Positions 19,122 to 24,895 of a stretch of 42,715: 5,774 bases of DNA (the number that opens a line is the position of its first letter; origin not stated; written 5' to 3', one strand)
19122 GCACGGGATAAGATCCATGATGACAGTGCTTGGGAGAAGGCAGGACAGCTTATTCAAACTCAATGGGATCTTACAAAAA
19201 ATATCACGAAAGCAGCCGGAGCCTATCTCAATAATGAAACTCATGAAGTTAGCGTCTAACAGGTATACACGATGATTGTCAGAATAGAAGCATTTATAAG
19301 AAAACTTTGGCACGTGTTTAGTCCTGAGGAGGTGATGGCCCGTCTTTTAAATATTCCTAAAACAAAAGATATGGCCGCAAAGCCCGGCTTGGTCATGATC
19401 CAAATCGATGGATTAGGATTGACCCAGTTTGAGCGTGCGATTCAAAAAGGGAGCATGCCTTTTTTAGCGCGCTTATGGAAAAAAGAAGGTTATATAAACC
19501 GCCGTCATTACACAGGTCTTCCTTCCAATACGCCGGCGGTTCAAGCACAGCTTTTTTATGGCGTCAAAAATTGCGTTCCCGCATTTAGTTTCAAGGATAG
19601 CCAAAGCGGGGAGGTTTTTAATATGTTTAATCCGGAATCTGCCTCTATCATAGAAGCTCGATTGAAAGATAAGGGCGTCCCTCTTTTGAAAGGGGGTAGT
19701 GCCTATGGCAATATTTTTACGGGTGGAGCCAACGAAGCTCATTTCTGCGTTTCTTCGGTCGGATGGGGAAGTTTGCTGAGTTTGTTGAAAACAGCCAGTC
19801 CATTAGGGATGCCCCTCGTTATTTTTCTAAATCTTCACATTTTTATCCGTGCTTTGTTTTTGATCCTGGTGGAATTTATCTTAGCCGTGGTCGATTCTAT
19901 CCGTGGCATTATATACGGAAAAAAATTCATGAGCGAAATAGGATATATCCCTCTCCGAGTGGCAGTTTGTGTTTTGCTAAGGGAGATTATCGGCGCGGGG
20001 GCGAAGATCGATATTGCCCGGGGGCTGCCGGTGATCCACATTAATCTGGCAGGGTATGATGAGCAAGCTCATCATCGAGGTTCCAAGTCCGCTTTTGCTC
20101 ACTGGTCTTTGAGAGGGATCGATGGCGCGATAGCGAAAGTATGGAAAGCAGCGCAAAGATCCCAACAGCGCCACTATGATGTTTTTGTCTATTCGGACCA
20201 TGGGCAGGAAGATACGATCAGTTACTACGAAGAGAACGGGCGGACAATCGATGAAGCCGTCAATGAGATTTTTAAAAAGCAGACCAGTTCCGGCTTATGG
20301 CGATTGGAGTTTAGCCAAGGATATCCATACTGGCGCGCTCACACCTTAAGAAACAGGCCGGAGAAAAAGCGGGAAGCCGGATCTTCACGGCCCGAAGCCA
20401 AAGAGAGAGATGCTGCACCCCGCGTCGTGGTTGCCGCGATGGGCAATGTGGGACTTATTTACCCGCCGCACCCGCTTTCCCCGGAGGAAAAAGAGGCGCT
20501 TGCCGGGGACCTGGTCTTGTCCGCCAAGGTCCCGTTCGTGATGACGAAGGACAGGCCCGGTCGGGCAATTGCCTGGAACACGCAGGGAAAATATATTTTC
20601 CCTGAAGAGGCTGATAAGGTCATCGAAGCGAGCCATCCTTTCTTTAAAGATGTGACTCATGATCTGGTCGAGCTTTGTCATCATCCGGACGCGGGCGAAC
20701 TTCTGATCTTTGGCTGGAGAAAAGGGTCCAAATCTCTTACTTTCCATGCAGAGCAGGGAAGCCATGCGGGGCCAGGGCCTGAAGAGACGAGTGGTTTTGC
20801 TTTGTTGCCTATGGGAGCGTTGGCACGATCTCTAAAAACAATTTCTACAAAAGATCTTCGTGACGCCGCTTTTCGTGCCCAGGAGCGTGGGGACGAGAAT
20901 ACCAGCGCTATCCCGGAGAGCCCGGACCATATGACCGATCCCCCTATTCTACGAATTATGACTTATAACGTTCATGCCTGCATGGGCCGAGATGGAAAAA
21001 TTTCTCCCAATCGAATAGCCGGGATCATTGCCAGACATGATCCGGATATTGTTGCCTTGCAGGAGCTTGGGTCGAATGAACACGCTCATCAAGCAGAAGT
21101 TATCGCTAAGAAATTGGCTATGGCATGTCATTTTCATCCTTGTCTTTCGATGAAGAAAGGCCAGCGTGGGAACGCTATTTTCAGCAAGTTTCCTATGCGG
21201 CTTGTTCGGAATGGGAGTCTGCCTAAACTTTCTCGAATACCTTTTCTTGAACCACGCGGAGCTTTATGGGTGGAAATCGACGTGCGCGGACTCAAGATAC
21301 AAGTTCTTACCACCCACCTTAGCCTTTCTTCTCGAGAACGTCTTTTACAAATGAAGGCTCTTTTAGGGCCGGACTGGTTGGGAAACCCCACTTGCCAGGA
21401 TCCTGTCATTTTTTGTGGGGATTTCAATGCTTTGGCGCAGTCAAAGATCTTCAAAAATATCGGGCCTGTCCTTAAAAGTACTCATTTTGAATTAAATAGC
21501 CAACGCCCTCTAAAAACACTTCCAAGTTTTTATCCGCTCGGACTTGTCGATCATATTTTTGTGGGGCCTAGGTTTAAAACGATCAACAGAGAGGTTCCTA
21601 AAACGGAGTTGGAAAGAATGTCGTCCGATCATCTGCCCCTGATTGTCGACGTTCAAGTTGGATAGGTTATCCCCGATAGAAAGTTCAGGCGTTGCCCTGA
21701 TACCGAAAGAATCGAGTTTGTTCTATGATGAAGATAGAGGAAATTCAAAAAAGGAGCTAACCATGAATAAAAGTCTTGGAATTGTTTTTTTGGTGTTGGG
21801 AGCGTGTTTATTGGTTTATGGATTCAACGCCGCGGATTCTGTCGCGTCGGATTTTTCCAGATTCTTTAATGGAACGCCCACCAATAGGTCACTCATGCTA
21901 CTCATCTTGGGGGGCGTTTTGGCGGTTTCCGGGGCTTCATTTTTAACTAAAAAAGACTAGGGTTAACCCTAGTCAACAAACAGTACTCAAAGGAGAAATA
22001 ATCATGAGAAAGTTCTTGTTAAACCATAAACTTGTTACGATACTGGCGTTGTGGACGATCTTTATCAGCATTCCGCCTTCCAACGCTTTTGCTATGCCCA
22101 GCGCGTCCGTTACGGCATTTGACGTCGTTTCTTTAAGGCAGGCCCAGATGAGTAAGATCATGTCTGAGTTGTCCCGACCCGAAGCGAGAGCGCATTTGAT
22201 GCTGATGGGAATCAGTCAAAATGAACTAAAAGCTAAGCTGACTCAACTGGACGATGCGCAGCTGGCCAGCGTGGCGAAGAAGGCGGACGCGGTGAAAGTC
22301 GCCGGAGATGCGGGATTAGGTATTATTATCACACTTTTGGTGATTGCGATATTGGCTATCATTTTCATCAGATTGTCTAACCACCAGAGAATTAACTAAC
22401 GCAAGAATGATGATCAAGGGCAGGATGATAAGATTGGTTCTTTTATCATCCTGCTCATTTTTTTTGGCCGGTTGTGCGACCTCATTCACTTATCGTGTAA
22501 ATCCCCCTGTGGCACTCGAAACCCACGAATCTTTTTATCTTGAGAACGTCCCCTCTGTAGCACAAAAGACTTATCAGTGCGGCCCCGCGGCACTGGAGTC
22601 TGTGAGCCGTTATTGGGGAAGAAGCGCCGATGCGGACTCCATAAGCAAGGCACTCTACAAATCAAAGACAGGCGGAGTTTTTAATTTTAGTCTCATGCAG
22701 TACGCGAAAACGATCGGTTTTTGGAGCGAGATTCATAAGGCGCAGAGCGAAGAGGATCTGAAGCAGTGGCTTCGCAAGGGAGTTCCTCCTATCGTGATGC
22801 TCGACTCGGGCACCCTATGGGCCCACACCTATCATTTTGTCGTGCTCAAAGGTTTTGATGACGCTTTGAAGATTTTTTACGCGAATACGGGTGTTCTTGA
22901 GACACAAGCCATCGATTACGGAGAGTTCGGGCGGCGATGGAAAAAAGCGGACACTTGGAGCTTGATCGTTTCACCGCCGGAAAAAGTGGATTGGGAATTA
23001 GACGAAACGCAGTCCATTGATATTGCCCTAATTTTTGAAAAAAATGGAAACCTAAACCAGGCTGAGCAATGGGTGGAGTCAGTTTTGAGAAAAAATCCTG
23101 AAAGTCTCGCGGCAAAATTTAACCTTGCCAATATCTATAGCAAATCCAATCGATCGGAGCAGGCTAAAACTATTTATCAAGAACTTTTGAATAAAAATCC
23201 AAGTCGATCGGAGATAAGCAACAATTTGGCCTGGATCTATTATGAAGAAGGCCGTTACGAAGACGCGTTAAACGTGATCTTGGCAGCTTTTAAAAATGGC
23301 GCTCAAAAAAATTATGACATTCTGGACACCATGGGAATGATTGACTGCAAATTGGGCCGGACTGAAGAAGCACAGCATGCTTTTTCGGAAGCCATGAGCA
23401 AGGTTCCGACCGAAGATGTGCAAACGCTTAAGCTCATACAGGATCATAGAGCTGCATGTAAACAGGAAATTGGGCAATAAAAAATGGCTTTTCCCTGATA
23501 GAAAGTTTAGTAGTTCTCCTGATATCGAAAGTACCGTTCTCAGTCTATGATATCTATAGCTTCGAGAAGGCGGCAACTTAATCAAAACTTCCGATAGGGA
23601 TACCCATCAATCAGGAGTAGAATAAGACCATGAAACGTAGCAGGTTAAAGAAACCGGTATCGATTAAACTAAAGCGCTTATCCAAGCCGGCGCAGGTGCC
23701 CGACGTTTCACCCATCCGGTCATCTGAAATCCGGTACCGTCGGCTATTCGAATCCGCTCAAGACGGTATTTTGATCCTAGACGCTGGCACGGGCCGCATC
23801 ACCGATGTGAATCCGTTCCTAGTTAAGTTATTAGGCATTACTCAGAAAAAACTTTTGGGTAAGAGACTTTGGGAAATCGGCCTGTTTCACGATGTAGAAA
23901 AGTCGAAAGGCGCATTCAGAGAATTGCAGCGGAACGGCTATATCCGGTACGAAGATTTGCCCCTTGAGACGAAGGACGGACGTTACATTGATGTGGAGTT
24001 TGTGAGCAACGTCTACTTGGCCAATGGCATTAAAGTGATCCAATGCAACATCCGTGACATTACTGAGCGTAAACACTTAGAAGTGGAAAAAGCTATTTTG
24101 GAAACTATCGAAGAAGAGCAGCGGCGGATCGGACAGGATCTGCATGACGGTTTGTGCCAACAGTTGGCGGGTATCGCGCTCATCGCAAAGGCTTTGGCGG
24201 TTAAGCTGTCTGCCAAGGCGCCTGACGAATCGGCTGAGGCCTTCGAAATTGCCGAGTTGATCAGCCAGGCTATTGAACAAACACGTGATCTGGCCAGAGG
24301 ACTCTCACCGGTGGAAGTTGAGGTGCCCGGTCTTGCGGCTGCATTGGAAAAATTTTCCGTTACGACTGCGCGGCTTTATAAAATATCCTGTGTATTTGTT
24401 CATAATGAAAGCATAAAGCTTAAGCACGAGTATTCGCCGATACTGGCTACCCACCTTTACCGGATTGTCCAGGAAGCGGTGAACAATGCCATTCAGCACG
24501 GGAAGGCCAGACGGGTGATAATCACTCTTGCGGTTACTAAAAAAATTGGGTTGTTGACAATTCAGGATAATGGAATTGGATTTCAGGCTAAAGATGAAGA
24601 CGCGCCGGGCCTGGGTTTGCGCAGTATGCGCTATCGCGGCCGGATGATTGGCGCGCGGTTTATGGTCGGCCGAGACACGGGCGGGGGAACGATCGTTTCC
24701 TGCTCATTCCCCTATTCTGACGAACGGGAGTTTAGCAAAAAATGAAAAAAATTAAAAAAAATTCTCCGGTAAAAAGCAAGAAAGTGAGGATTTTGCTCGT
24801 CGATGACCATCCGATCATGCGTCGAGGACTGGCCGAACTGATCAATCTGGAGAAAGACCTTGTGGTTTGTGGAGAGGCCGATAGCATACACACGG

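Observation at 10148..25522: Six copies of a 62-bp promoter module with invariant geometry define an undescribed regulon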

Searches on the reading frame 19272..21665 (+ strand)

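Call 4: search_protein_families(library=pfam, proteins=[window:19272-21665:+], max_evalue=0.01)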
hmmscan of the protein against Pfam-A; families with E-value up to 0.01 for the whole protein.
window:19272-21665:+ (797 aa): 3 families
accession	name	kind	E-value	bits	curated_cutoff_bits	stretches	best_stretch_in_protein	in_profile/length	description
PF03372.29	Exo_endo_phos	-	1.4e-20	74.4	24.5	1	563-787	1-225/225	Endonuclease/Exonuclease/phosphatase family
PF01663.27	Phosphodiest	-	5.7e-10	39.8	23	1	255-343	163-241/342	Type I phosphodiesterase / nucleotide pyrophosphatase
PF23226.1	Exo_endo_phos_PGAP2IP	-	0.00095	18.9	27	1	561-697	5-141/239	PGAP2IP, C-terminal nuclease-like domain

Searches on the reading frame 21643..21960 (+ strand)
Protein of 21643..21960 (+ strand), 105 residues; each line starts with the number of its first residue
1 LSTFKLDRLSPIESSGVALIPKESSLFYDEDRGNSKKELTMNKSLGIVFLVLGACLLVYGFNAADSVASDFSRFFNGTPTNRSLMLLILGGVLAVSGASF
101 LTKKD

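Call 5: search_protein_families(library=pfam, proteins=[window:21643-21960:+], max_evalue=0.01)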
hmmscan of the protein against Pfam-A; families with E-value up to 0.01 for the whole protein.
window:21643-21960:+ (105 aa): 1 family
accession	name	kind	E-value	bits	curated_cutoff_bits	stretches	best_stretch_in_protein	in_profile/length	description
PF11381.13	DUF3185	-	2.7e-17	62.9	25.3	1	44-98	2-56/59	Protein of unknown function (DUF3185)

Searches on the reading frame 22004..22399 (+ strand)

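Call 5: search_protein_families(library=pfam, proteins=[window:22004-22399:+], max_evalue=0.01)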
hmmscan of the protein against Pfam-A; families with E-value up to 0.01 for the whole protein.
window:22004-22399:+ (131 aa): 1 family
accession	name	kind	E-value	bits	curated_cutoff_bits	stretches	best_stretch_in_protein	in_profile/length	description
PF20332.3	DUF6627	-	2e-08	34.8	27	1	10-117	3-108/125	Family of unknown function (DUF6627)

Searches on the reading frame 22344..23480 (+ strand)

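Call 5: search_protein_families(library=pfam, proteins=[window:22344-23480:+], max_evalue=0.01)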
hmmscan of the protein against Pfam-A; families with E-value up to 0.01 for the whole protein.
window:22344-23480:+ (378 aa): 30 families (the best 25 are shown)
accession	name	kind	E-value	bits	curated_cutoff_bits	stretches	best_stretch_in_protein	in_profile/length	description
PF07719.23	TPR_2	-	5.7e-17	60.8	27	2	257-287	3-33/34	Tetratricopeptide repeat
PF14559.12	TPR_19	-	4.1e-15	56.3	25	2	234-291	4-61/68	Tetratricopeptide repeat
PF13529.12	Peptidase_C39_2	-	5.3e-13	50.2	24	1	68-181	2-140/143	Peptidase_C39 like family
PF13432.12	TPR_16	-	9.2e-12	45.6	32.7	1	260-315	2-57/65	Tetratricopeptide repeat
PF00515.34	TPR_1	-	1.1e-11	44.5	27.8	0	293-309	5-21/34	Tetratricopeptide repeat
PF13424.12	TPR_12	-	4.4e-11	43.3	30.1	1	277-310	32-66/77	Tetratricopeptide repeat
PF13181.12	TPR_8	-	1.3e-10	41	25.7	1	257-283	3-29/34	Tetratricopeptide repeat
PF13428.12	TPR_14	-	2.3e-10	40.6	23.5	0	227-263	7-43/44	Tetratricopeptide repeat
PF13431.12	TPR_17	-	2.8e-10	40.1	24.4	1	278-309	2-33/34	Tetratricopeptide repeat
PF13176.12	TPR_7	-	3e-09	36.7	27.9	0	260-285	4-31/36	Tetratricopeptide repeat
PF13174.12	TPR_6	-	5.3e-09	36.6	26.3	1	257-286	2-31/33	Tetratricopeptide repeat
PF12569.14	NatA_aux_su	-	3.6e-07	29.9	33.3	1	229-290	12-73/515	N-terminal acetyltransferase A, auxiliary subunit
PF13374.12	TPR_10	-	3.8e-07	30.3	27.5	0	293-310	6-23/42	Tetratricopeptide repeat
PF23914.1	TPR_CcmH_CycH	-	5.3e-07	30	42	1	232-289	98-155/158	Cytochrome c-type biogenesis protein H TPR domain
PF03412.21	Peptidase_C39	-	9.2e-07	29.2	22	1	74-199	8-121/133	Peptidase C39 family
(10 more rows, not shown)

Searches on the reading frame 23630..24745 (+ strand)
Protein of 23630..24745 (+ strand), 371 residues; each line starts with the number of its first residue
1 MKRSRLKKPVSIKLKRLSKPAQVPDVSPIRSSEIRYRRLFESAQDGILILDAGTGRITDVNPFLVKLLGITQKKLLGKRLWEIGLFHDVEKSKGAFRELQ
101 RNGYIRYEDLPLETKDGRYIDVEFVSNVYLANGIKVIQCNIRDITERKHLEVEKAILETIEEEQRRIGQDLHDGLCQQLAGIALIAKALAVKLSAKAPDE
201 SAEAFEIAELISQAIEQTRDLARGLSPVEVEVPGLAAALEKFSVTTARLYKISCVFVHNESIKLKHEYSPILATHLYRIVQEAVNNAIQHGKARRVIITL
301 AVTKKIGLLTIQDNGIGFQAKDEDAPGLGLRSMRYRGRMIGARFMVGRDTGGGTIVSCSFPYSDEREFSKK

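Call 5: search_protein_families(library=pfam, proteins=[window:23630-24745:+], max_evalue=0.01)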
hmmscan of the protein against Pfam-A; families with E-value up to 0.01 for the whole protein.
window:23630-24745:+ (371 aa): 7 families
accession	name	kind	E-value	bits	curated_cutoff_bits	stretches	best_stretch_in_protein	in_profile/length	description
PF07730.19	HisKA_3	-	1.9e-11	44.7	24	1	163-228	1-66/68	Histidine kinase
PF13188.13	PAS_8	-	4.4e-11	42.7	21.8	1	35-89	2-55/65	PAS domain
PF02518.31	HATPase_c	-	2.3e-10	41.3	26.4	1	274-362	4-109/111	Histidine kinase-, DNA gyrase B-, and HSP90-like ATPase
PF13426.13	PAS_9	-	1.6e-08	35.2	27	1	45-146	2-103/103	PAS domain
PF00989.32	PAS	-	8.8e-08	32.6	22.6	1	35-144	2-113/113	PAS fold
PF13581.12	HATPase_c_2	-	0.00052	20.5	27.4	1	279-328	35-89/127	Histidine kinase-like ATPase domain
PF08448.16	PAS_4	-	0.0048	17.6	23.1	0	40-85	1-45/110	PAS fold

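Call 20: search_protein_families(library=ncbifam, proteins=[window:23630-24745:+], max_evalue=0.001)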
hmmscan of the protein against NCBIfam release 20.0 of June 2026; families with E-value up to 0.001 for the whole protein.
window:23630-24745:+ (371 aa): 16 families
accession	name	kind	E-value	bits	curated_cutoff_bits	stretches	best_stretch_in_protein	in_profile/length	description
NF052443.1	SensHisKinMctS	equivalog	4.4e-31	107.7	700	1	136-367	223-453/457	two-component system sensor histidine kinase MctS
NF008649.0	PRK11644.1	equivalog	6.8e-21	74.6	408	1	151-361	291-495/499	signal transduction histidine-protein kinase/phosphatase UhpB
NF008184.0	PRK10935.1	equivalog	2e-19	69.7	553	1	162-366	362-563/565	nitrate/nitrite two-component system sensor histidine kinase NarQ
TIGR00229.1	sensory_box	domain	2.3e-19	69.7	22.9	1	30-151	1-123/126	PAS domain S-box protein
NF052531.1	Strep_LiaS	equivalog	1.9e-18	66.8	450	1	146-341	118-306/328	envelope stress sensor histidine kinase LiaS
NF007896.0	PRK10600.1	equivalog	3.1e-17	62.5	578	1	160-361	387-584/598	nitrate/nitrite two-component system sensor histidine kinase NarX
NF047786.1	his_kin_MadS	equivalog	8.8e-13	48.1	500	1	158-361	225-434/434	MadS family sensor histidine kinase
NF047874.1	MASE3_PAS_HK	subfamily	2.9e-12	46.2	560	1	29-165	260-396/655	MASE3 domain-containing sensor histidine kinase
TIGR02040.1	PpsR-CrtJ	equivalog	1.2e-09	37.7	275.4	1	28-153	127-249/442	transcriptional regulator PpsR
NF046044.1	PnpS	equivalog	7.5e-08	31.8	400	0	28-152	49-168/390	two-component system histidine kinase PnpS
NF052573.1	HisKinEspAMyxo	equivalog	7.5e-07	27.5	1400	1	35-203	255-426/755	serine histidine kinase EspA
NF041735.1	hist_kin_RppB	equivalog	1.5e-05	24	400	1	274-322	332-381/438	two-component system sensor histidine kinase RppB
NF053781.1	cdiGMPphdstlr2612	equivalog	3.3e-05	21.7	1600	0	29-100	710-777/1268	Tlr1612 family c-di-GMP phosphodiesterase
NF040691.1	MtrAB_MtrB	equivalog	3.6e-05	23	450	1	277-323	389-435/507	MtrAB system histidine kinase MtrB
TIGR02966.1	phoR_proteo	equivalog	0.00017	20.7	334.2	0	274-322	228-277/333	phosphate regulon sensor histidine kinase PhoR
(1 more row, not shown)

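Call 63: search_solved_structures(query=window:23630-24745:+, max_evalue=0.00001)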
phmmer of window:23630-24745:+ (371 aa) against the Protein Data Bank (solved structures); distinct sequences matched with E-value up to 0.00001: 8.
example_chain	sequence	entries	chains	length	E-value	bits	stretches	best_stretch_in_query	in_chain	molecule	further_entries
4gt8_A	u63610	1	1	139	1.2e-11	47.4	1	272-367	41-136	Sensor protein vraS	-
7ssj_A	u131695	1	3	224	4.3e-10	42.4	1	144-362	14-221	Sensor histidine kinase DesK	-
3gig_A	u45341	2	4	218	5e-10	42.1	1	146-362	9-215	Sensor histidine kinase desK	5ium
3ehf_A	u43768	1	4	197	4.7e-09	38.9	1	162-362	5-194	Sensor kinase (YocF protein)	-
3gie_A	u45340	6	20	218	6.6e-09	38.5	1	146-362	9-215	Sensor histidine kinase desK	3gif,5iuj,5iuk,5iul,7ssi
3ehh_A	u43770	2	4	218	9.4e-08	34.7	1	146-362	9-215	Sensor kinase (YocF protein)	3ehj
3zxq_A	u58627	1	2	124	9.5e-08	34.6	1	270-361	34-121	HYPOXIA SENSOR HISTIDINE KINASE RESPONSE REGULATOR DOST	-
8sbm_A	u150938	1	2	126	2.3e-06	30.1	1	271-363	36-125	GAF domain-containing protein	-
